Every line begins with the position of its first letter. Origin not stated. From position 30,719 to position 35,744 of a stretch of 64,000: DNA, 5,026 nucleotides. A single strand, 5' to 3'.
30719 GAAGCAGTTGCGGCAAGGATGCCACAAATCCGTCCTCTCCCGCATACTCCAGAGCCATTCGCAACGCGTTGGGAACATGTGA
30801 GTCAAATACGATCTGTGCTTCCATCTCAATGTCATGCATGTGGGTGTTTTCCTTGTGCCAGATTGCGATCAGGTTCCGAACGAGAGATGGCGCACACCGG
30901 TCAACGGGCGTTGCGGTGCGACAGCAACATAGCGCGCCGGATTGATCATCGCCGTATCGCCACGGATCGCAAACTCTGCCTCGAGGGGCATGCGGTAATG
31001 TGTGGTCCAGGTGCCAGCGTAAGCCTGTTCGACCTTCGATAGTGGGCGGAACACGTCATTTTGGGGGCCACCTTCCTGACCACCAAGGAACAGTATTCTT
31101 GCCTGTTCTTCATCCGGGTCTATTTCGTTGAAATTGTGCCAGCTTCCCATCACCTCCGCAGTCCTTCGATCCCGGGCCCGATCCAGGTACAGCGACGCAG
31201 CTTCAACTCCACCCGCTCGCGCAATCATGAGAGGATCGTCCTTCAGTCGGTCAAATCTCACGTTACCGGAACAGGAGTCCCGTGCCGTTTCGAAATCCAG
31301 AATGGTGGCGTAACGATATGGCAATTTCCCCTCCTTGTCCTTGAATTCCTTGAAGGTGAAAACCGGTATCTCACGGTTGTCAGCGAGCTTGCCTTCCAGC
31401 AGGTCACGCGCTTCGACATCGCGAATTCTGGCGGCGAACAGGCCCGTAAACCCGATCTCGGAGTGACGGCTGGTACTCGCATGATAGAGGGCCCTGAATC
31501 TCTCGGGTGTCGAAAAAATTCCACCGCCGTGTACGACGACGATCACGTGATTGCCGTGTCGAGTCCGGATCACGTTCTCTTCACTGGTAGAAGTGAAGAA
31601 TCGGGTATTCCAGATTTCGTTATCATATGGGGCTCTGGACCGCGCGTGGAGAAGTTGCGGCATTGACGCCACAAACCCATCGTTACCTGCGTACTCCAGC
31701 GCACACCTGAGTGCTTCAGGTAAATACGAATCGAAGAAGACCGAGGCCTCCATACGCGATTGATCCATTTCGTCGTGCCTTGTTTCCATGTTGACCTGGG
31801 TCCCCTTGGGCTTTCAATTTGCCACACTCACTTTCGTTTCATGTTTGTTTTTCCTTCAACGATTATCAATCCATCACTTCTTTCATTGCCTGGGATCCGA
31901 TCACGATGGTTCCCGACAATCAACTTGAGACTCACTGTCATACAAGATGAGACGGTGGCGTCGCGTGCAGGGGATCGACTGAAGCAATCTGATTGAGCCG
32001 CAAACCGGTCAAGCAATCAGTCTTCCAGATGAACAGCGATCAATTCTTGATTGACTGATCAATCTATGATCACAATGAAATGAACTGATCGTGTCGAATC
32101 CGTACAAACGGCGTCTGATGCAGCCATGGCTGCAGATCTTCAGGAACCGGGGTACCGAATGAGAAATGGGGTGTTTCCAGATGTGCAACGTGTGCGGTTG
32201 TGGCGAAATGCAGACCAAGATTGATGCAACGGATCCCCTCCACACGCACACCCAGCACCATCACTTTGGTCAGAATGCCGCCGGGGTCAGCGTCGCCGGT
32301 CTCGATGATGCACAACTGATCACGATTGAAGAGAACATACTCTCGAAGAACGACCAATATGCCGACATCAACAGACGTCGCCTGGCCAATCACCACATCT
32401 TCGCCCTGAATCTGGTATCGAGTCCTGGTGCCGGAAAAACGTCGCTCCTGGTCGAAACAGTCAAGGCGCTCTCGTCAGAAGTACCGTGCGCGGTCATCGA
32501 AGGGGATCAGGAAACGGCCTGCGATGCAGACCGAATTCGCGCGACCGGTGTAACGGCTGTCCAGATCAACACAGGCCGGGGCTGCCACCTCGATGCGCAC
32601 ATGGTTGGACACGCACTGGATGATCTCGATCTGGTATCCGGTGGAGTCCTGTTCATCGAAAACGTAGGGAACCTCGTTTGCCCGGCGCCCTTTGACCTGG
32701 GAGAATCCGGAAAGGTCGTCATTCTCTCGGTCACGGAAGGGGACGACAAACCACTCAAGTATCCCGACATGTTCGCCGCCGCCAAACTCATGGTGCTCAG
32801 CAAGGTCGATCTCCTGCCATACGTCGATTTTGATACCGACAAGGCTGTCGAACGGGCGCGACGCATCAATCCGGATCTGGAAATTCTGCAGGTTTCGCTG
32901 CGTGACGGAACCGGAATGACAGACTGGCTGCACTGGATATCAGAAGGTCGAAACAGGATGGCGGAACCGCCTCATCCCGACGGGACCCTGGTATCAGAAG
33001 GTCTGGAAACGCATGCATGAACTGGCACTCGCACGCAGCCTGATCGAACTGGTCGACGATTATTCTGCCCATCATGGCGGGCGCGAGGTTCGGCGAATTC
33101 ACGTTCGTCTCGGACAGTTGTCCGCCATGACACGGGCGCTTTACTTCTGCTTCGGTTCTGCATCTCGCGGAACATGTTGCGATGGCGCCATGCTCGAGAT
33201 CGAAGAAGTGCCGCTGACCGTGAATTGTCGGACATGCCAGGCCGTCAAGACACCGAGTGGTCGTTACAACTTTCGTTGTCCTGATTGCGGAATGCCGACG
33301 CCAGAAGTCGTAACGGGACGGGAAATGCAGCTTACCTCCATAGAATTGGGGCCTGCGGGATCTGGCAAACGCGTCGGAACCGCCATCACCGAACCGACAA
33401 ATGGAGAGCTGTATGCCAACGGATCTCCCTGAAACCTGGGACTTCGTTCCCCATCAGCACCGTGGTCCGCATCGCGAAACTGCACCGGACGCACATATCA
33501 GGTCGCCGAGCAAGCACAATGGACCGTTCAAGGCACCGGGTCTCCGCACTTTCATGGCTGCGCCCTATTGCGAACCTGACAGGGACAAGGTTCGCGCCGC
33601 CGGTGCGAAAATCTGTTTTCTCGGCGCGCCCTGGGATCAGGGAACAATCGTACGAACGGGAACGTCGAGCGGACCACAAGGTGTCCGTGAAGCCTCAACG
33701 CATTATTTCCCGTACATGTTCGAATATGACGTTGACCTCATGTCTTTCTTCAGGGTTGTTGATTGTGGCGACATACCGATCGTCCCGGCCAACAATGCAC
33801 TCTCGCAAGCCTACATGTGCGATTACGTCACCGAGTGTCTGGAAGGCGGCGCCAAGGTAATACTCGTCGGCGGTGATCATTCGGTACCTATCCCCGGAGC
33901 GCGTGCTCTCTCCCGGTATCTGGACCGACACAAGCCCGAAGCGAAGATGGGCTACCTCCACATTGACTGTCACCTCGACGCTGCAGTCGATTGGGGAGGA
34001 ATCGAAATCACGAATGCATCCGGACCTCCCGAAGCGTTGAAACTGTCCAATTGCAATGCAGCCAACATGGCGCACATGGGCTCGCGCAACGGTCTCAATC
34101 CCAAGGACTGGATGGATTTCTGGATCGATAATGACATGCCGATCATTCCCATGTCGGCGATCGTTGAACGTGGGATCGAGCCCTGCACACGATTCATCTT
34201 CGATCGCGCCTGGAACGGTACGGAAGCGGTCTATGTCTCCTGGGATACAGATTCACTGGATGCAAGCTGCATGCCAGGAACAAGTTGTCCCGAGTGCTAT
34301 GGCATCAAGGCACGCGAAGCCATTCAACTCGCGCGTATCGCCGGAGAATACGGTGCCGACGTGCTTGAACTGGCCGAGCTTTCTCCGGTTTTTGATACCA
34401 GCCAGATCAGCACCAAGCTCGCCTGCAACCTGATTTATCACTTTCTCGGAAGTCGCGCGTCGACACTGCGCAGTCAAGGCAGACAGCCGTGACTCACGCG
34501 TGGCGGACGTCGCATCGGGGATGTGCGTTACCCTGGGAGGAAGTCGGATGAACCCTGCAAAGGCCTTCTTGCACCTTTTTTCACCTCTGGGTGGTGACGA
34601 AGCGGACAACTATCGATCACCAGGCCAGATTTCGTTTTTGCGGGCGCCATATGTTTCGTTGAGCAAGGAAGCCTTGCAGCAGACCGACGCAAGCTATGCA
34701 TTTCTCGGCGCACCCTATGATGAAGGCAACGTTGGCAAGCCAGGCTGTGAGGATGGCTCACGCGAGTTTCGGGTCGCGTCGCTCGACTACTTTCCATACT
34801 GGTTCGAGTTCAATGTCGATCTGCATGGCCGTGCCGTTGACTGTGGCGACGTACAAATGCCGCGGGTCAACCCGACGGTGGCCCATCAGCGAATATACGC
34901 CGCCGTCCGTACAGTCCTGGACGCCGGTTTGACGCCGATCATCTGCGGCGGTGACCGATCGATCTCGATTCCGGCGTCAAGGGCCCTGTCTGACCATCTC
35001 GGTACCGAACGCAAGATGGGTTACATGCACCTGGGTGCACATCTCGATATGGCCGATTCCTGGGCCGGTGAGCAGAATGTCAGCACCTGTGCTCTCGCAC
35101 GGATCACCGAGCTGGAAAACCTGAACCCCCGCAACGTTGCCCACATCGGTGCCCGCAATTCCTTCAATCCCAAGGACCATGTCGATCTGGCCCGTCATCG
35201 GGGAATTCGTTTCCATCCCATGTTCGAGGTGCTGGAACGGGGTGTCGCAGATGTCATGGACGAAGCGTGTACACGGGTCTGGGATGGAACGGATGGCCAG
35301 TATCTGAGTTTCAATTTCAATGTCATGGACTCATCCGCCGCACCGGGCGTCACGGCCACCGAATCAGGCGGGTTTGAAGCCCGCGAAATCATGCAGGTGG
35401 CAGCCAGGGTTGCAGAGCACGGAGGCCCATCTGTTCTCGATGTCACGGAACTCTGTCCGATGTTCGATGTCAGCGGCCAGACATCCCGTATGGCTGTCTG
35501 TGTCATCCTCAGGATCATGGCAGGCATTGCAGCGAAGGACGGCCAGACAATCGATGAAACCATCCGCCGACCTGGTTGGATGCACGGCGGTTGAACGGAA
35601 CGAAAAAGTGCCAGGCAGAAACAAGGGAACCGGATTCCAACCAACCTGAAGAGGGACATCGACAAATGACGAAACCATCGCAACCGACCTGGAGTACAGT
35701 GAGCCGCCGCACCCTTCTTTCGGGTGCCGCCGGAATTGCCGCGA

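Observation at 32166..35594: HypB/HypA-like nickel chaperones coupled to arginase-fold hydrolases: a Ni-dependent guanidine/guanidino-compound hydrolase-type locus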

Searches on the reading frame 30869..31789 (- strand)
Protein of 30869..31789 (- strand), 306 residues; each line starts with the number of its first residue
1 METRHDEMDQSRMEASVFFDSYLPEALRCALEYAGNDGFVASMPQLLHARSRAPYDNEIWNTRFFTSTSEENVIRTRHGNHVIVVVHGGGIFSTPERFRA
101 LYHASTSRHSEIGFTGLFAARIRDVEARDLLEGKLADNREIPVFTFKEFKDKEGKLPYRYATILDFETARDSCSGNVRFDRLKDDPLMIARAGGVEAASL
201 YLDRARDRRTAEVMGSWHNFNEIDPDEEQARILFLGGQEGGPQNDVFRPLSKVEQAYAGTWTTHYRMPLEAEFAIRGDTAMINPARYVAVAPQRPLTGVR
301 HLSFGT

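Call 26: search_protein_families(library=pfam, proteins=[window:30869-31789:-], max_evalue=0.01)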
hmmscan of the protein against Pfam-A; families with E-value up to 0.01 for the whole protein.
window:30869-31789:- (306 aa): 0 families

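Call 53: search_protein_families(library=padloc, proteins=[window:30869-31789:-], max_evalue=0.001)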
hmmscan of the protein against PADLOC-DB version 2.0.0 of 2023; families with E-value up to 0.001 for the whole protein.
window:30869-31789:- (306 aa): 0 families

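Call 54: search_solved_structures(query=window:30869-31789:-, max_evalue=1)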
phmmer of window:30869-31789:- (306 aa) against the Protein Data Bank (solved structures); distinct sequences matched with E-value up to 1: 2.
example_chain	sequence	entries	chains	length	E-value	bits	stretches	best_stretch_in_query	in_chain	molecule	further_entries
5ioo_A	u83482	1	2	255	1.5e-09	40.9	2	9-100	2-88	AvpA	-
3muq_A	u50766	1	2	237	0.051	16.1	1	199-295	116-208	uncharacterized conserved protein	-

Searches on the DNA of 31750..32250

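Call 67: search_rna_families(source=window, start=31750, end=32250, threshold=evalue, max_evalue=1)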
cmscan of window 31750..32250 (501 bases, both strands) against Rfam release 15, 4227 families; matches with E-value up to 1: 0.
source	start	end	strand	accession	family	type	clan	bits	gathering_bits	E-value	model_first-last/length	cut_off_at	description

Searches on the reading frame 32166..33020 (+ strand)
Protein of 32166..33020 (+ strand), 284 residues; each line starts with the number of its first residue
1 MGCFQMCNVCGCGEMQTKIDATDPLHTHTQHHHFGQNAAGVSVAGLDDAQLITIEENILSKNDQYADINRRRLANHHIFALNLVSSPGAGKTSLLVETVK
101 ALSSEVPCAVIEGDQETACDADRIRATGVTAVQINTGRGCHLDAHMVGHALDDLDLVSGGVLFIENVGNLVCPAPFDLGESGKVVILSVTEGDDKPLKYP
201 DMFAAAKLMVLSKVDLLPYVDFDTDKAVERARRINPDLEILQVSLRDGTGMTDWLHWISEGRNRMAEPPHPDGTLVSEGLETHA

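Call 5: search_protein_families(library=pfam, proteins=[window:32166-33020:+])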
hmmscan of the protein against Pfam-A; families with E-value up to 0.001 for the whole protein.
window:32166-33020:+ (284 aa): 1 family
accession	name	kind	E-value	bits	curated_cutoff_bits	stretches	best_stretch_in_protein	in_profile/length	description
PF02492.25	cobW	-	7.2e-22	78.3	20.7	1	82-241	4-179/180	CobW/HypB/UreG, nucleotide-binding domain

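Call 25: search_protein_families(library=ncbifam, proteins=[window:32166-33020:+], max_evalue=0.00001)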
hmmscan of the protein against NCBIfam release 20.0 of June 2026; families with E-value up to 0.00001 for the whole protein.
window:32166-33020:+ (284 aa): 4 families
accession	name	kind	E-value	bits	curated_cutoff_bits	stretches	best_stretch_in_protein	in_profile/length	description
NF007775.0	PRK10463.1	equivalog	6e-105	350.8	385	1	19-261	45-287/290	hydrogenase nickel incorporation protein HypB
TIGR00073.1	hypB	equivalog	1.9e-86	289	121.2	1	53-261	5-213/217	hydrogenase nickel incorporation protein HypB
TIGR00101.1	ureG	equivalog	8.9e-10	38.7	204.2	1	86-259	9-192/199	urease accessory protein UreG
NF053667.1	HypB_prefix_1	domain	2.1e-06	29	30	0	6-51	1-72/72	hydrogenase nickel incorporation protein HypB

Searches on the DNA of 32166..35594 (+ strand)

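Call 7: search_dna_similar(query=window:32166-35594:+, collection=plasmids, mode=distant, max_rows=25)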
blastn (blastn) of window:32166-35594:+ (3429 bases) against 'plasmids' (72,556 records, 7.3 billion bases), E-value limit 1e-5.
Records with a match: 98; places in all: 111; records where one place covers at least 80% of the query: 0.
Best place of each record, by identity: 60-80% 98.
By first word of the organism name: Rhizobium 25; Azospirillum 11; Bradyrhizobium 9; Sinorhizobium 7; Mesorhizobium 6; Cupriavidus 4; Escherichia 4; Pseudomonas 3; Paraburkholderia 3; Streptomyces 3; and 18 more.
By predicted mobility (MOB-suite, as given by PLSDB): non-mobilizable 43; conjugative 39; mobilizable 16.
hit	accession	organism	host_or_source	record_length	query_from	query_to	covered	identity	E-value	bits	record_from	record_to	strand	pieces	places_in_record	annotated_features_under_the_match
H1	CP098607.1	Pseudomonas mendocina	-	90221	327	3312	76%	67.0%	8e-141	751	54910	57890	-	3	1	agmatinase family protein | arginase family protein | hypB: hydrogenase nickel incorporation protein HypB | hydrogenase maturation nickel metallochaperone HypA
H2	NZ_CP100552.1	Pseudomonas sp. KHPS1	cell culture,wastewater treatment plant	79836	327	3312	76%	66.9%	1e-139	747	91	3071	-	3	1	agmatinase family protein | hypB: hydrogenase nickel incorporation protein HypB | hydrogenase maturation nickel metallochaperone HypA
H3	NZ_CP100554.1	Pseudomonas hydrolytica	cell culture,wastewater treatment plant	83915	327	3312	76%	66.9%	1e-139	748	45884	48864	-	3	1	agmatinase family protein | arginase family protein | hypB: hydrogenase nickel incorporation protein HypB | hydrogenase maturation nickel metallochaperone HypA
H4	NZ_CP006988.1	Rhizobium etli bv. mimosae str. IE4771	Phaseolus vulgaris,whole organism,nodule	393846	170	713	16%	69.1%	9e-52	214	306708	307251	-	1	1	hypB: hydrogenase nickel incorporation protein HypB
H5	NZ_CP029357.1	Azospirillum thermophilum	cell culture,hot spring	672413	171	708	16%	67.6%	2e-35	159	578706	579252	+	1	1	hypB: hydrogenase nickel incorporation protein HypB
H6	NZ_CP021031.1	Rhizobium sp. NXC14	Phaseolus vulgaris,cell culture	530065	170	665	14%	70.1%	3e-52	216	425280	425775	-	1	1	hypB: hydrogenase nickel incorporation protein HypB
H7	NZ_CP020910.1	Rhizobium etli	Phaseolus vulgaris,cell culture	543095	170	665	14%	70.1%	3e-52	216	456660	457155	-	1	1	hypB: hydrogenase nickel incorporation protein HypB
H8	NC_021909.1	Rhizobium etli bv. mimosae str. Mim1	Mimosa affinis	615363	172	665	14%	69.3%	5e-49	205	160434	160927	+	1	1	hypB: hydrogenase nickel incorporation protein HypB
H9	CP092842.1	Bradyrhizobium sp. 62B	Arachis hypogaea L.,cell ...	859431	236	712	14%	70.4%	5e-49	205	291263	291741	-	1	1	hypB: hydrogenase nickel incorporation protein HypB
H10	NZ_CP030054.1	Bradyrhizobium guangzhouense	Arachis hypogaea,Microbe,nodule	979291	236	712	14%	70.0%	2e-46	196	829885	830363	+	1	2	hypB: hydrogenase nickel incorporation protein HypB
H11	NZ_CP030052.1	Bradyrhizobium guangdongense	peanut,cell culture,roots of peanut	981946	236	712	14%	70.0%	2e-46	196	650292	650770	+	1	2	hypB: hydrogenase nickel incorporation protein HypB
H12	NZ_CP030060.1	Bradyrhizobium sp. CCBAU 53351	Arachis hypogaea,Microbe,nodule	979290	236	712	14%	70.0%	2e-46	196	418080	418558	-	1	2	hypB: hydrogenase nickel incorporation protein HypB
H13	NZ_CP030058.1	Bradyrhizobium guangdongense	Arachis hypogaea,Microbe,nodule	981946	236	712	14%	70.0%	2e-46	196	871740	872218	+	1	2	hypB: hydrogenase nickel incorporation protein HypB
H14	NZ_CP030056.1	Bradyrhizobium sp. CCBAU 53340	Arachis hypogaea,Microbe,nodule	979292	236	712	14%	70.0%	2e-46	196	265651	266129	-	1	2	hypB: hydrogenase nickel incorporation protein HypB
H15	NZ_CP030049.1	Bradyrhizobium sp. CCBAU 53338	Arachis hypogaea,Microbe,nodule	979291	236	712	14%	70.0%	2e-46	196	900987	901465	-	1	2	hypB: hydrogenase nickel incorporation protein HypB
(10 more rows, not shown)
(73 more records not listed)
